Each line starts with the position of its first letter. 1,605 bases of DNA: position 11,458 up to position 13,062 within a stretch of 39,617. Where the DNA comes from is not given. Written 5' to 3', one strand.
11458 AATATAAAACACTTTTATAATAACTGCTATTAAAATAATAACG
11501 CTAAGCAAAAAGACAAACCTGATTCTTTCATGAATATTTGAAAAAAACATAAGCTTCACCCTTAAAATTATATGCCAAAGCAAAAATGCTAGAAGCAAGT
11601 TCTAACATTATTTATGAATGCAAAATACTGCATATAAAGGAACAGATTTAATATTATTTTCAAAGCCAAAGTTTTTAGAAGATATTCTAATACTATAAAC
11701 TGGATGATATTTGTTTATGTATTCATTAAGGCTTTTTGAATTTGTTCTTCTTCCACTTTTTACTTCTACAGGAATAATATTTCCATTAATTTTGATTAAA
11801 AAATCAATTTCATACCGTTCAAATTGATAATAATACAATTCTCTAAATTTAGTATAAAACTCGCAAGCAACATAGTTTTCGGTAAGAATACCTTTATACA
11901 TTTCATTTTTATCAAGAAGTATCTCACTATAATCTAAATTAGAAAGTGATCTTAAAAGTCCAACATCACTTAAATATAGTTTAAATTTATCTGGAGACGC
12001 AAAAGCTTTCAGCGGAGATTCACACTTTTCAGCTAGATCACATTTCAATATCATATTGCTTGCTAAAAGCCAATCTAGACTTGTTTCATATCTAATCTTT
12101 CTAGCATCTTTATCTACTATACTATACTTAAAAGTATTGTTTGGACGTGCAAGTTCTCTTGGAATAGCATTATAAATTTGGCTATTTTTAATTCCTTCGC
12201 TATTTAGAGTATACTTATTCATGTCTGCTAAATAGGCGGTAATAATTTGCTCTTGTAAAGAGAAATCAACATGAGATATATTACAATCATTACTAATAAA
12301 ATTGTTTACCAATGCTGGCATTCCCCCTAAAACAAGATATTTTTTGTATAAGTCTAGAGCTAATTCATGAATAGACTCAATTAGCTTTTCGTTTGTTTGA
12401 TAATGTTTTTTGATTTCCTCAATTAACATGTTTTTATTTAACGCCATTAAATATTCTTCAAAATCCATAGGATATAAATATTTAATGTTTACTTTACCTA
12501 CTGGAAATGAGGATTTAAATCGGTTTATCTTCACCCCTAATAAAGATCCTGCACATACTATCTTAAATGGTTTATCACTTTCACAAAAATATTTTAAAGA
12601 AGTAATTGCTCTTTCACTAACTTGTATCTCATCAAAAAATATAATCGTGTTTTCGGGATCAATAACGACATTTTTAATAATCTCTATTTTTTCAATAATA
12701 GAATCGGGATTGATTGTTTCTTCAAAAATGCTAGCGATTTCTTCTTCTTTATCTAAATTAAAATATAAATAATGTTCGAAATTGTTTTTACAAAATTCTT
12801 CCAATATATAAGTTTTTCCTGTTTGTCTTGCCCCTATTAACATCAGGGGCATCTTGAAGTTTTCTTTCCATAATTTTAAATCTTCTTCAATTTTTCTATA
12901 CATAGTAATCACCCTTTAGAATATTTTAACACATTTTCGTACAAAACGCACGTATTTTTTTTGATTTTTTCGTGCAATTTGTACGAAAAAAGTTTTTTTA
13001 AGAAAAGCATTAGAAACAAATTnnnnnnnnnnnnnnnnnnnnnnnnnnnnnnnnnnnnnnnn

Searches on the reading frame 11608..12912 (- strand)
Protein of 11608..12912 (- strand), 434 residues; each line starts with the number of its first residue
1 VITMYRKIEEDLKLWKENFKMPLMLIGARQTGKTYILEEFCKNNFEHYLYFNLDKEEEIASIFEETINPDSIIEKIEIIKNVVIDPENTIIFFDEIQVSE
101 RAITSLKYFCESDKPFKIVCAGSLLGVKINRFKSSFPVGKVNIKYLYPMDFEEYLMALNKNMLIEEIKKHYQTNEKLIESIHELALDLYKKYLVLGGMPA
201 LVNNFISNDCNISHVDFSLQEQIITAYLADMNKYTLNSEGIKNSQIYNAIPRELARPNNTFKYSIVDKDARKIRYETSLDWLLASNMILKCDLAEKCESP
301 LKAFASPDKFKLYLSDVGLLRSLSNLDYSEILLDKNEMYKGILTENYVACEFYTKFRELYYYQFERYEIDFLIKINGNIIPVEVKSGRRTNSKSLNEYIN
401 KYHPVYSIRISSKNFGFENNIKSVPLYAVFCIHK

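Call 3: search_protein_families(library=pfam, proteins=[window:11608-12912:-], max_evalue=1)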
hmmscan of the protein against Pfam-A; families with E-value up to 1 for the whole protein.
window:11608-12912:- (434 aa): 8 families
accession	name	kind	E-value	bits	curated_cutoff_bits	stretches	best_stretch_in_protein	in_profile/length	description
PF13635.12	DUF4143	-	2.5e-26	92.8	28.1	1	230-387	3-160/160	Domain of unknown function (DUF4143)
PF13173.12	AAA_14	-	2.8e-25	89.2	27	1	22-155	4-129/129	AAA domain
PF08477.19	Roc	-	0.018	15.7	27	1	23-47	2-26/119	Ras of Complex, Roc, domain of DAPkinase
PF00004.35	AAA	-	0.046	14.6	21.2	1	23-97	1-67/131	ATPase family associated with various cellular activities (AAA)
PF08378.17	NERD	-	0.048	14.6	22.1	1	357-409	25-85/111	Nuclease-related domain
PF13191.12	AAA_16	-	0.09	13.7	32.6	1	23-75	27-81/167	AAA ATPase domain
PF13401.12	AAA_22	-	0.14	12.9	27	0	22-64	7-52/130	AAA domain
PF05621.17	TniB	-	0.15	11.9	22.4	1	11-46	25-61/189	Bacterial TniB protein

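Call 4: search_protein_families(library=padloc, proteins=[window:11608-12912:-], max_evalue=1)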
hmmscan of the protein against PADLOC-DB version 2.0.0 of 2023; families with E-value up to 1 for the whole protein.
window:11608-12912:- (434 aa): 10 families
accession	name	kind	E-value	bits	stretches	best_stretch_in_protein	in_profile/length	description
PDLC04786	PDC-S01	-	6.5e-148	491.1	1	3-433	2-433/439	-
PDLC04792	PDC-S01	-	3.8e-109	363.3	1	4-433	2-434/452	-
PDLC04788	PDC-S01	-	3.3e-94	314.4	1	4-419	2-415/448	-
PDLC04789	PDC-S01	-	1.5e-20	71.6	2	5-255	3-207/375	-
PDLC04787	PDC-S01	-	4.2e-17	60.1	1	7-386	14-357/412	-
PDLC04790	PDC-S01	-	9.9e-17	58.8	2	310-395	285-376/422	-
PDLC04791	PDC-S01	-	4.4e-15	53.3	2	311-420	274-385/395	-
PDLC02497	BrxF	-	0.00072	17.4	1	4-96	3-91/158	BrxF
PDLC04140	mad8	-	0.016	12.8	1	10-187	15-144/314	mads_8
PDLC01994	RtcR_PspF1--CARF_AAA_HTH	-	0.044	10.8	1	10-43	172-204/468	-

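Call 5: search_protein_families(library=ncbifam, proteins=[window:11608-12912:-], max_evalue=1)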
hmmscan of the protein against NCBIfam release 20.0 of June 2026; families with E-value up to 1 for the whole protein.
window:11608-12912:- (434 aa): 1 family
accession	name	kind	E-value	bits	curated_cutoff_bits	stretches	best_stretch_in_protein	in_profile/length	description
NF033453.1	BREX_3_BrxF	hypoth_equivalog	0.011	15.4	50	1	7-98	3-90/149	BREX-3 system P-loop-containing protein BrxF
